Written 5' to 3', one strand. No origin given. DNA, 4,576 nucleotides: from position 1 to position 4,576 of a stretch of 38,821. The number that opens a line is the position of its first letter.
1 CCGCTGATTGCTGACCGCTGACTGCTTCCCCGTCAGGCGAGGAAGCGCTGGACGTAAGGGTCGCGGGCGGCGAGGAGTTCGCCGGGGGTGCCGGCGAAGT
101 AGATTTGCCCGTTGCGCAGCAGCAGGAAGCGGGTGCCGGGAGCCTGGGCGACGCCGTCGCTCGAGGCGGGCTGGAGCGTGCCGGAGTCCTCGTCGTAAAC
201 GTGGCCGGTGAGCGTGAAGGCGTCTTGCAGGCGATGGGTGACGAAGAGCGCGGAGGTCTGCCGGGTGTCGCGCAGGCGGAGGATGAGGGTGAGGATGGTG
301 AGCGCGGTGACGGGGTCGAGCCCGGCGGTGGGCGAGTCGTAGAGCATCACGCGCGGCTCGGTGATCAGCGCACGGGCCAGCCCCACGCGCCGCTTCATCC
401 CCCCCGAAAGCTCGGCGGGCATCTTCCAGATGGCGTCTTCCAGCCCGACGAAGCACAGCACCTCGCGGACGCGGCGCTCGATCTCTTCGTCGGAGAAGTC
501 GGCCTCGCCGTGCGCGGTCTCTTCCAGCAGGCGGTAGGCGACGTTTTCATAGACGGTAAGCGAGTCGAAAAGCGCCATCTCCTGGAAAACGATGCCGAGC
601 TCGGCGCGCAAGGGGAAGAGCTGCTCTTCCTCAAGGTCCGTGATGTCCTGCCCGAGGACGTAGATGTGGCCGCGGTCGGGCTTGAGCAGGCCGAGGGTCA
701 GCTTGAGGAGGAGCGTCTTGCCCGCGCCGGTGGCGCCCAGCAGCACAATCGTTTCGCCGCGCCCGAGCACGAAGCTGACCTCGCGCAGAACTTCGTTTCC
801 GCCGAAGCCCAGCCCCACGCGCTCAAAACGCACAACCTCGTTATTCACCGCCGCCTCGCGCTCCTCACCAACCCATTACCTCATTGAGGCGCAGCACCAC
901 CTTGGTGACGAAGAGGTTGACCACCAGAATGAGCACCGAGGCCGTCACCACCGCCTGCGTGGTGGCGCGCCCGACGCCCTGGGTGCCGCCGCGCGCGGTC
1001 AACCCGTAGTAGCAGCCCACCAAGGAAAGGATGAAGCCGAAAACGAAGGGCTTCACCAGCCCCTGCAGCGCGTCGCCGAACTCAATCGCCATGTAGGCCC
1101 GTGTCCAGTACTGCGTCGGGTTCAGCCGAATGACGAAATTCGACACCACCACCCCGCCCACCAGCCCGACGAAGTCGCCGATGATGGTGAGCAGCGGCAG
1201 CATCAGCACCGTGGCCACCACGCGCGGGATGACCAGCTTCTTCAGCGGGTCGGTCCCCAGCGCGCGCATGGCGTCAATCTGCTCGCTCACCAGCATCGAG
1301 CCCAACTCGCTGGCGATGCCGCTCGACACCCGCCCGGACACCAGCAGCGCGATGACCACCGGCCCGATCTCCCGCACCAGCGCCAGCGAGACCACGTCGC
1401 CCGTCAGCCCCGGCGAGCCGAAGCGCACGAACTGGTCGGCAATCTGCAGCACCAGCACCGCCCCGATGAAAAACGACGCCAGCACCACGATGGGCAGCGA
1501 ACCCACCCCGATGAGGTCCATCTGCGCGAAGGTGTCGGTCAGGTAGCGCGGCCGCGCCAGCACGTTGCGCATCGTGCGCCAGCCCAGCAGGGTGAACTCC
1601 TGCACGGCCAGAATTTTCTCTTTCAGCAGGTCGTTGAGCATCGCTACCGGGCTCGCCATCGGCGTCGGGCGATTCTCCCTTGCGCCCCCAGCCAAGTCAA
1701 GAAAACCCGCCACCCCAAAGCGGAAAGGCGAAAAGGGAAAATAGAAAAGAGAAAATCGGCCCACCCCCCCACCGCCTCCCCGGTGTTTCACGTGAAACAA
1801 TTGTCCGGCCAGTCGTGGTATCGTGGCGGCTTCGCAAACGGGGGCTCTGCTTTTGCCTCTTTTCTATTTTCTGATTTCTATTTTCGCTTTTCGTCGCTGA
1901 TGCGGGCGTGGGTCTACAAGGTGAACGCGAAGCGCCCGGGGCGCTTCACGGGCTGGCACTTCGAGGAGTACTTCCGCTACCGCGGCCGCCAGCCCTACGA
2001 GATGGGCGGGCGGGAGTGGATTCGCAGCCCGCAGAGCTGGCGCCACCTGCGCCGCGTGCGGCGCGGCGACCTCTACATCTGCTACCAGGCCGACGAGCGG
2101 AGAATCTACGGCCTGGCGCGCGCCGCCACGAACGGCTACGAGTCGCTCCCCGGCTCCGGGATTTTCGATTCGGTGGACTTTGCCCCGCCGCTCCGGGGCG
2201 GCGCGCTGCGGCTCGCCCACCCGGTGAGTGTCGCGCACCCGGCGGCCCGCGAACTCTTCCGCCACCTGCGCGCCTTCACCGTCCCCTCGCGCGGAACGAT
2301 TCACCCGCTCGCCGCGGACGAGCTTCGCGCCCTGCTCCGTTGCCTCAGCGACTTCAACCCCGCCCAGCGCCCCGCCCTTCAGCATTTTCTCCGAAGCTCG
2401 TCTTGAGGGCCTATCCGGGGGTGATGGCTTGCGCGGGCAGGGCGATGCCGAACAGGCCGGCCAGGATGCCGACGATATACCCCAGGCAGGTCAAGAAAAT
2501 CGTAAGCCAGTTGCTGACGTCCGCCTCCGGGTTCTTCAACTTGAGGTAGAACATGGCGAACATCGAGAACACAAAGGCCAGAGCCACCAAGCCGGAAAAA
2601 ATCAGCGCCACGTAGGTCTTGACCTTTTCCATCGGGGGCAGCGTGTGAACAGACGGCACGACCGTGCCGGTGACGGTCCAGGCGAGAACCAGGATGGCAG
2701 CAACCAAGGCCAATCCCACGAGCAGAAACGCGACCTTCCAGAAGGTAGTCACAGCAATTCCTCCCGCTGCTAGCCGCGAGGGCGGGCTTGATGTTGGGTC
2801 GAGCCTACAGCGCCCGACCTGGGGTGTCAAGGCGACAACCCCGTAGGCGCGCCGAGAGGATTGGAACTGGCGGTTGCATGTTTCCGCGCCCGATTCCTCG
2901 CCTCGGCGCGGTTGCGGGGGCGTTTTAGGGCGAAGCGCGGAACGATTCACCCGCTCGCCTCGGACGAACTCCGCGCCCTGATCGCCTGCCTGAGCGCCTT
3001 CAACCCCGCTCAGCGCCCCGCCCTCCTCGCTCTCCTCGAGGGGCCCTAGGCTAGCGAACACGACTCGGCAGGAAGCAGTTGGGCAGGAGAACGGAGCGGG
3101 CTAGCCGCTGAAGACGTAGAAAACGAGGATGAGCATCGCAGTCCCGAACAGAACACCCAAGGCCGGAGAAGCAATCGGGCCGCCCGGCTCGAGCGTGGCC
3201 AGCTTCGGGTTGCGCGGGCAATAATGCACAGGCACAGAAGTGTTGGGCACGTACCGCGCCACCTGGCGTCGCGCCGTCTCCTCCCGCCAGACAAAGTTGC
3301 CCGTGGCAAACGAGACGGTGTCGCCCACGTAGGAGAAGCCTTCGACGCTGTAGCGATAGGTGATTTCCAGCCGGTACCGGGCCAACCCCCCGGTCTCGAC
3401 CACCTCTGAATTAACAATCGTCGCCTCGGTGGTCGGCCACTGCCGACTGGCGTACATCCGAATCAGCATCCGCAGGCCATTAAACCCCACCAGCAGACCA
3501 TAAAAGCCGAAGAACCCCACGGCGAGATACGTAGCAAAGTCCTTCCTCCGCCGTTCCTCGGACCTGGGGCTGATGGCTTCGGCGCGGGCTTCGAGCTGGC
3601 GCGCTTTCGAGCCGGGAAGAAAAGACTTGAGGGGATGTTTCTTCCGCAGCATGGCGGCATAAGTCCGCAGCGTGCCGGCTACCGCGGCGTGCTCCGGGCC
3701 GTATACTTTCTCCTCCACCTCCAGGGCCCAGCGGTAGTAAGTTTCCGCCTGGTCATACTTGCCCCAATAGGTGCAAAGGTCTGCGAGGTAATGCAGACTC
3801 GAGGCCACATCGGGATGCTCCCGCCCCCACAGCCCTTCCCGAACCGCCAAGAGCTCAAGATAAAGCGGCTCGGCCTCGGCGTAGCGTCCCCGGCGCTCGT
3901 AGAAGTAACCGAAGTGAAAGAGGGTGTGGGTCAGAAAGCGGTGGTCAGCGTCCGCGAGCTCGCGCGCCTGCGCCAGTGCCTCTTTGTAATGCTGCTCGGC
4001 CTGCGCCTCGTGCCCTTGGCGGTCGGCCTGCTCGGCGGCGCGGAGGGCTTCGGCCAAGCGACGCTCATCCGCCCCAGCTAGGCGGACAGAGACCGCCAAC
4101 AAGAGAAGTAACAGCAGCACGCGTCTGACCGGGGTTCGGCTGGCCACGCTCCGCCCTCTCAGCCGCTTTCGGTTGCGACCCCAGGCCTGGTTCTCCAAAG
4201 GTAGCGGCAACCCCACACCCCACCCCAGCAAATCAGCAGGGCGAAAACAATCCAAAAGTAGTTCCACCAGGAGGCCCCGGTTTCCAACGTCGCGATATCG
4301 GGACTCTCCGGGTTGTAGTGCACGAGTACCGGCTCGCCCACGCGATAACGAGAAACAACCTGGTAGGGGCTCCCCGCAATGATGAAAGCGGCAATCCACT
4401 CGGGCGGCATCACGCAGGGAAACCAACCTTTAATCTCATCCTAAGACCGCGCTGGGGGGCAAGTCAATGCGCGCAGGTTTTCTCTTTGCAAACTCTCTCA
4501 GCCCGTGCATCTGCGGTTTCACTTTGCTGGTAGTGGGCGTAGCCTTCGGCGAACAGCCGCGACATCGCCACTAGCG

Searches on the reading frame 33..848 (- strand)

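Call 30: search_protein_families(library=pfam, proteins=[window:33-848:-], max_evalue=0.01)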
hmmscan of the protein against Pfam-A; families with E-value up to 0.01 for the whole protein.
window:33-848:- (271 aa): 1 family
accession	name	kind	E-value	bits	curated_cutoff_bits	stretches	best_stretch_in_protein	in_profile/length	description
PF00005.33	ABC_tran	-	2.2e-32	112.9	25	1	21-175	1-137/137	ABC transporter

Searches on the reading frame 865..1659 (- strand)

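Call 30: search_protein_families(library=pfam, proteins=[window:865-1659:-], max_evalue=0.01)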
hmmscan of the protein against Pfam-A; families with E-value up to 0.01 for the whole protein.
window:865-1659:- (264 aa): 1 family
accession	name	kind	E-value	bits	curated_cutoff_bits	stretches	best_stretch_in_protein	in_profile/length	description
PF02405.21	MlaE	-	1.7e-77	260.3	22.5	1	44-253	2-211/212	Permease MlaE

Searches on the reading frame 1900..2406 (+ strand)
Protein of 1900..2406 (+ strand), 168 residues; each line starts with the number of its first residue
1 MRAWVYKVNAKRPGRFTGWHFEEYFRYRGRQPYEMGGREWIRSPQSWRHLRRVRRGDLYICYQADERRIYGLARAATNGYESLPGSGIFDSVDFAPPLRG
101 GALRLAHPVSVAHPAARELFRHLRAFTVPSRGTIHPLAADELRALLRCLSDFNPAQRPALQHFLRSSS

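Call 30: search_protein_families(library=pfam, proteins=[window:1900-2406:+], max_evalue=0.01)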
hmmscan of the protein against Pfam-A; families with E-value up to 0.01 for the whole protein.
window:1900-2406:+ (168 aa): 0 families

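Call 38: find_homologous_proteins(query=window:1900-2406:+)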
Query window:1900-2406:+ (168 aa): 184 proteins with E <= 0.001 among 527 candidates; the best 120 are listed.
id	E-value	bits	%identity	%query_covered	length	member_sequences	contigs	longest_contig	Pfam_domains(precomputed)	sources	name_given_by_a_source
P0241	9.4e-111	385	100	100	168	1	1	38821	-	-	-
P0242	8.9e-81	288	77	99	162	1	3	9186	-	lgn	-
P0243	8.0e-78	278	75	97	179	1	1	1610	-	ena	-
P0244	1.9e-77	277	75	99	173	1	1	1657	-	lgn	-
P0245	3.6e-77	276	73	99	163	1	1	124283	-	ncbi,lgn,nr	ncbi:MAG TPA: hypothetical protein VNN18_08710 [Candidatus Xenobia bacterium]|nr:hypothetical protei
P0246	6.5e-77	275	74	93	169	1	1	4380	-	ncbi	-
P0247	4.8e-76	272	75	98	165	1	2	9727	-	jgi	jgi:hypothetical protein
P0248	5.2e-76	272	73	99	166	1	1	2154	-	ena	-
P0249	5.6e-76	272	75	93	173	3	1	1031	-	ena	-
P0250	2.3e-75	270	73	98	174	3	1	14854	-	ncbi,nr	ncbi:MAG: hypothetical protein HY656_00885 [Acidobacteria bacterium]|nr:hypothetical protein [Acidob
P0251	2.5e-75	270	75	97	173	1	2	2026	-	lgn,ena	-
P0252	3.2e-75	270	73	99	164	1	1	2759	-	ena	-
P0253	6.1e-75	269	72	93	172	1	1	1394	-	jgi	jgi:hypothetical protein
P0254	1.2e-74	268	73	98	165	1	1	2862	-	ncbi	-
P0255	2.0e-74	267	76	93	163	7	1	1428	-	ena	-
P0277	5.9e-71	256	74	93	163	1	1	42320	-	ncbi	-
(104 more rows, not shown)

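Call 40: find_encoding_contigs(protein=P0242, flank=8000, max_places=3)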
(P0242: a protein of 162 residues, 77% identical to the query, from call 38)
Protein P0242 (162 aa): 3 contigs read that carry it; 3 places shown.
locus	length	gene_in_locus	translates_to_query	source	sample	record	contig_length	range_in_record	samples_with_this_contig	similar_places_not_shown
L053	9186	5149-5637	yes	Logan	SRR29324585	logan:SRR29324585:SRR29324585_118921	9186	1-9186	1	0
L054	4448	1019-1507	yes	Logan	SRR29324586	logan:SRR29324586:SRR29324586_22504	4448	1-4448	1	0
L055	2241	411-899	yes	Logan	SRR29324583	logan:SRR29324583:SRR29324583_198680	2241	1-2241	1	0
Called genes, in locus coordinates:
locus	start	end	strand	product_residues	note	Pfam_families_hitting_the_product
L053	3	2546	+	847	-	?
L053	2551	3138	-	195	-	-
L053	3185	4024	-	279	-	PF00005:ABC_tran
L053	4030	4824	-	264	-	PF02405:MlaE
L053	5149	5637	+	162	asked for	-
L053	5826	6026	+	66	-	-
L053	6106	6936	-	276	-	-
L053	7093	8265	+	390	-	PF01264:Chorismate_synt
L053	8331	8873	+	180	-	PF01327:Pep_deformylase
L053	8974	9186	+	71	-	?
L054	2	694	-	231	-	?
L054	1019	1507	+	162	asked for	-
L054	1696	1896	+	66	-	-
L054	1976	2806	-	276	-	-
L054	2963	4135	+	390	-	PF01264:Chorismate_synt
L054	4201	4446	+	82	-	?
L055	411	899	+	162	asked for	-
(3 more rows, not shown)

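Call 41: find_encoding_contigs(protein=P0245, flank=8000, max_places=2)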
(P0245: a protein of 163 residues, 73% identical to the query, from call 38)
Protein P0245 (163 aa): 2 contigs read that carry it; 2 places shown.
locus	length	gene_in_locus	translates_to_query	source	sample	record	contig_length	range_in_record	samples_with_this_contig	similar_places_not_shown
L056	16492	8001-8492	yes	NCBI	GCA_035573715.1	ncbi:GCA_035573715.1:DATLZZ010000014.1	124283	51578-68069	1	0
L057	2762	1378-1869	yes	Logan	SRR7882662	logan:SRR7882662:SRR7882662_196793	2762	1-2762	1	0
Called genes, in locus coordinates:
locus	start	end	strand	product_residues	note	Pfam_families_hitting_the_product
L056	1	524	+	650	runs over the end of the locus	PF02922:CBM_48, PF00128:Alpha-amylase (weak), PF02806:Alpha-amylase_C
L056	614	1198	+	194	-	PF00072:Response_reg (weak)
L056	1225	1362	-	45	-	-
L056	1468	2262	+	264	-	PF00561:Abhydrolase_1, PF12146:Hydrolase_4, PF12697:Abhydrolase_6, PF03096:Ndr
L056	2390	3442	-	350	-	PF02470:MlaD, PF28544:Helical_needle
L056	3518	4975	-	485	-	PF00999:Na_H_Exchanger, PF02080:TrkA_C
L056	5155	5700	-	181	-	PF02470:MlaD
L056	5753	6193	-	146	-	-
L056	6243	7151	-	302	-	PF00005:ABC_tran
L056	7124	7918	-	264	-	PF02405:MlaE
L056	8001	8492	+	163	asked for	-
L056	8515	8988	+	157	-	PF01625:PMSR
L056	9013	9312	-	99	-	PF03992:ABM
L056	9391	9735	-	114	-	PF01740:STAS, PF13466:STAS_2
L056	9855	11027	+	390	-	PF01264:Chorismate_synt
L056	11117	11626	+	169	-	PF01327:Pep_deformylase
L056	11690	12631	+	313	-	PF00551:Formyl_trans_N, PF02911:Formyl_trans_C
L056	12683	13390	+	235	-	PF00834:Ribul_P_3_epim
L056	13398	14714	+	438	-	PF13512:TPR_18, PF13525:YfiO, PF13174:TPR_6 (faint)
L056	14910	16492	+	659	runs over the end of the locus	PF01464:SLT, PF23446:LysM1_NFP_LYK (faint), PF23577:LysM_RLK (faint), PF01476:LysM, PF23472:LysM2_CERK1_LYK3_4_5 (faint), PF23473:LysM3_LYK4_5 (faint), PF01476:LysM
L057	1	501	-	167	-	?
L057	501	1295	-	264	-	PF02405:MlaE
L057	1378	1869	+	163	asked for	-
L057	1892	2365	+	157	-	PF01625:PMSR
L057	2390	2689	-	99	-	PF03992:ABM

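Call 44: find_related_loci(query=window:1900-2406:+, collection=metagenome_contigs, flank=10000)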
Query window:1900-2406:+ (168 aa) in metagenome_contigs; peptide patterns used: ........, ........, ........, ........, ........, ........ (x = any residue, [..] = any of these).
454 stretches matched a pattern; 7 encode a relative of the query (tblastn E <= 1e-3); 7 distinct loci.
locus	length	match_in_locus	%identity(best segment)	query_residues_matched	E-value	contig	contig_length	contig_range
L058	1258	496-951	77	1-156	1e-82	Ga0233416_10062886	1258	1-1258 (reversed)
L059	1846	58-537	71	1-164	9e-79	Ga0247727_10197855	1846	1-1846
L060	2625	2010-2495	73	1-165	1e-76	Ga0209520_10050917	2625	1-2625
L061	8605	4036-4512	64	1-163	1e-67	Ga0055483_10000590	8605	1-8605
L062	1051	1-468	66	4-163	2e-72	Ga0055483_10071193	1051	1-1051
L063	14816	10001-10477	64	1-163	3e-66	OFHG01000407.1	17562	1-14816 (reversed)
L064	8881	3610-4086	64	1-163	7e-66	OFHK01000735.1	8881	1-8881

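Call 46: find_encoding_contigs(protein=P0277, flank=9000, max_places=2)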
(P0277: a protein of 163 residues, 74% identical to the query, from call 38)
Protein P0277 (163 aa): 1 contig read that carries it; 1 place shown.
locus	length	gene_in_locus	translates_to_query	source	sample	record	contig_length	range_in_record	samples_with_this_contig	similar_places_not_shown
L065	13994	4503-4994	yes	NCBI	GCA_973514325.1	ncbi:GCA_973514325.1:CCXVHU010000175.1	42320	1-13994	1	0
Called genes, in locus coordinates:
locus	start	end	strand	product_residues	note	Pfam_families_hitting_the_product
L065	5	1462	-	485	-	PF00999:Na_H_Exchanger, PF02080:TrkA_C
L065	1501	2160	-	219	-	PF02470:MlaD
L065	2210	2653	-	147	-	-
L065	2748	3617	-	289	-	PF00005:ABC_tran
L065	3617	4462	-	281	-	PF02405:MlaE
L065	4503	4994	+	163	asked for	-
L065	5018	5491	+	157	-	PF01625:PMSR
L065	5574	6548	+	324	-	PF14158:YndJ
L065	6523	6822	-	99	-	PF03992:ABM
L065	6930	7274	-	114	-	PF01740:STAS, PF13466:STAS_2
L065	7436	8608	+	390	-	PF01264:Chorismate_synt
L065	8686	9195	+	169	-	PF01327:Pep_deformylase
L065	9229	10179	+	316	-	PF00551:Formyl_trans_N, PF02911:Formyl_trans_C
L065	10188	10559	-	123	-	-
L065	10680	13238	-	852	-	PF00069:Pkinase, PF07714:PK_Tyr_Ser-Thr, PF03109:ABC1 (weak)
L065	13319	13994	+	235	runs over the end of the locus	PF00834:Ribul_P_3_epim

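Call 47: find_encoding_contigs(protein=P0250, flank=9000, max_places=2)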
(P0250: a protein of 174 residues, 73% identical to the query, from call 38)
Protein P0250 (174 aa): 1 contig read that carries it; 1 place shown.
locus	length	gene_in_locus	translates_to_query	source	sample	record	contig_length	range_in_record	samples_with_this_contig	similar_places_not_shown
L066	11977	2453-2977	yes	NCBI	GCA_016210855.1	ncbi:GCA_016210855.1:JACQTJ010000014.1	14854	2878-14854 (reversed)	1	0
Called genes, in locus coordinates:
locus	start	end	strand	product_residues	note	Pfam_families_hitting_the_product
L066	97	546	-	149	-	PF13180:PDZ_2, PF17820:PDZ_6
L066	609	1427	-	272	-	PF00005:ABC_tran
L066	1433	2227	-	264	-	PF02405:MlaE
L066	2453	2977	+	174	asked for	-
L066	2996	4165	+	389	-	PF01264:Chorismate_synt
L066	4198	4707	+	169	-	PF01327:Pep_deformylase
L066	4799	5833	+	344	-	PF00551:Formyl_trans_N, PF02911:Formyl_trans_C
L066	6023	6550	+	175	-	PF04264:YceI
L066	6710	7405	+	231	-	PF00834:Ribul_P_3_epim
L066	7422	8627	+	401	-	PF13512:TPR_18, PF13525:YfiO, PF13174:TPR_6 (faint)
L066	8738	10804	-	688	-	-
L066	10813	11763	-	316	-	PF14522:Cytochrome_C7 (faint), PF22113:Mtrc-MtrF_II-IV_dom (faint), PF22678:Cytochrom_c_NrfB-like (weak), PF14537:Cytochrom_c3_2 (weak), PF09699:Paired_CXXCH_1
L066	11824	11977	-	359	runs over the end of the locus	PF00127:Copper-bind (faint)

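Call 54: search_protein_families(library=ncbifam, proteins=[window:1900-2406:+], max_evalue=0.01)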
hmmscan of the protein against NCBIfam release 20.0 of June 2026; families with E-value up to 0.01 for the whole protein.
window:1900-2406:+ (168 aa): 0 families

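Call 55: search_protein_families(library=padloc, proteins=[window:1900-2406:+], max_evalue=0.01)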
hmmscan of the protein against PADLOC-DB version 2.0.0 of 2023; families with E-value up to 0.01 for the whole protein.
window:1900-2406:+ (168 aa): 0 families

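Call 73: search_solved_structures(query=window:1900-2406:+, max_evalue=1)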
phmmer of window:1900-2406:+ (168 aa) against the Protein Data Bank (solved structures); distinct sequences matched with E-value up to 1: 4.
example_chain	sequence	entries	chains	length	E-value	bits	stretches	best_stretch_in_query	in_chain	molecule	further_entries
7s6b_E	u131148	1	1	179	0.15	15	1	102-155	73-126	Polyketide synthase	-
8s6o_D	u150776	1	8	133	0.19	14.6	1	114-164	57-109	RNA-binding protein RRM4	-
8s6n_A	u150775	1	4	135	0.21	14.5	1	114-164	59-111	RNA-binding protein RRM4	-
7pze_A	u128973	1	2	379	0.83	12.6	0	114-164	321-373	Chromosome 8, whole genome shotgun sequence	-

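Call 74: find_encoding_contigs(protein=P0247, flank=9000, max_places=3)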
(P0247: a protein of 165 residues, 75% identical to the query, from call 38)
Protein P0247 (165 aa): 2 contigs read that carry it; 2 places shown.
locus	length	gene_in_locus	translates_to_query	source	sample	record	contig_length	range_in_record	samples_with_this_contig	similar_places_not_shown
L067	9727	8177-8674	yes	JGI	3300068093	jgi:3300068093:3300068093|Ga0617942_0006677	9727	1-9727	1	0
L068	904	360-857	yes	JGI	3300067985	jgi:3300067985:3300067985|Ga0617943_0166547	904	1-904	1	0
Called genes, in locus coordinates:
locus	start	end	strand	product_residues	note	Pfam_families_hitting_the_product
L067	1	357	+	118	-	?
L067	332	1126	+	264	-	PF00561:Abhydrolase_1, PF12146:Hydrolase_4, PF12697:Abhydrolase_6, PF03096:Ndr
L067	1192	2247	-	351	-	PF02470:MlaD, PF28544:Helical_needle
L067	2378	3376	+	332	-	PF07885:Ion_trans_2, PF02254:TrkA_N, PF02080:TrkA_C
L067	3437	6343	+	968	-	PF00999:Na_H_Exchanger, PF00027:cNMP_binding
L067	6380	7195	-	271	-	PF00005:ABC_tran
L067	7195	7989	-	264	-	PF02405:MlaE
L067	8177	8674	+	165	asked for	-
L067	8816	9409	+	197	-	-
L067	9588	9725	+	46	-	?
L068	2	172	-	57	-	?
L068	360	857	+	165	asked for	-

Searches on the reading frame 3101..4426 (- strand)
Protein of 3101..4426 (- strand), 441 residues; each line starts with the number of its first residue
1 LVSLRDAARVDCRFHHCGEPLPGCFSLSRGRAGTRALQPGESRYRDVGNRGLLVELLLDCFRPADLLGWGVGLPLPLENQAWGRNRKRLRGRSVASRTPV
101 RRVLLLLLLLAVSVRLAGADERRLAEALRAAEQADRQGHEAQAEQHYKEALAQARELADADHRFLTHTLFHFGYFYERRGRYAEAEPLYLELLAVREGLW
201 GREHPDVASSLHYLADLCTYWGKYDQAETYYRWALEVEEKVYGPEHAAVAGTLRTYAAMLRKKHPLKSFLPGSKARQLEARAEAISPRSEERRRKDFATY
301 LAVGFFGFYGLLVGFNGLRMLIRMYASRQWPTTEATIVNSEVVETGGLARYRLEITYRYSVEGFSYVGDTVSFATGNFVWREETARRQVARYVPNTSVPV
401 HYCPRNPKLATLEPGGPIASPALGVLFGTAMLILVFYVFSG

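Call 8: search_protein_families(library=pfam, proteins=[window:3101-4426:-], max_evalue=0.01)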
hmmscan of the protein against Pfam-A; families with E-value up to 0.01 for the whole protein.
window:3101-4426:- (441 aa): 9 families
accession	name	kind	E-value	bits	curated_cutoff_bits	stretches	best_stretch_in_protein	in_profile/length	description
PF24885.1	TPR_NPHP3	-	9e-21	74.8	100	2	193-288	126-215/239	Nephrocystin-3 TPR domain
PF13424.12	TPR_12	-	1.9e-17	63.7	30.1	1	169-237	6-74/77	Tetratricopeptide repeat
PF12158.14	DUF3592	-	7.1e-12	46.3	25.3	1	333-416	1-83/84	Domain of unknown function (DUF3592)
PF13374.12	TPR_10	-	7.2e-09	35.8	27.5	2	173-206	9-42/42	Tetratricopeptide repeat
PF00515.34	TPR_1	-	3.4e-05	23.9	27.8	1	209-239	2-32/34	Tetratricopeptide repeat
PF13176.12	TPR_7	-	4.5e-05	23.7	27.9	1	173-197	6-30/36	Tetratricopeptide repeat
PF17874.7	TPR_MalT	-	0.00014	21.7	45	1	131-252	47-164/336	MalT-like TPR region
PF13181.12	TPR_8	-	0.00026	21.4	25.7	0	210-239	3-32/34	Tetratricopeptide repeat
PF10074.15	RovC_DNA-bd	-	0.0079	17.2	26.4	1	83-165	16-105/107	T6SS, Transcription factor, DNA binding domain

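Call 54: search_protein_families(library=ncbifam, proteins=[window:3101-4426:-], max_evalue=0.01)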
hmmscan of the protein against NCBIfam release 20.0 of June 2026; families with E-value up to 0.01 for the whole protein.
window:3101-4426:- (441 aa): 3 families
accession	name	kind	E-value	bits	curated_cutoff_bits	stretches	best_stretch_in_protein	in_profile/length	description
NF040586.1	FxSxx_TPR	equivalog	4.1e-08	32.1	300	1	122-262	426-568/830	FxSxx-COOH system tetratricopeptide repeat protein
TIGR02917.1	PEP_TPR_lipo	equivalog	0.0027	15.6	312.2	0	107-186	5-76/899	XrtA/PEP-CTERM system TPR-repeat protein PrsT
TIGR00540.1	TPR_hemY_coli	hypoth_equivalog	0.0071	15.2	142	0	200-250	318-366/385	heme biosynthesis-associated TPR protein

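Call 55: search_protein_families(library=padloc, proteins=[window:3101-4426:-], max_evalue=0.01)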
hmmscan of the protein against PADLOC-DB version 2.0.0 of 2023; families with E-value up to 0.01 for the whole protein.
window:3101-4426:- (441 aa): 0 families
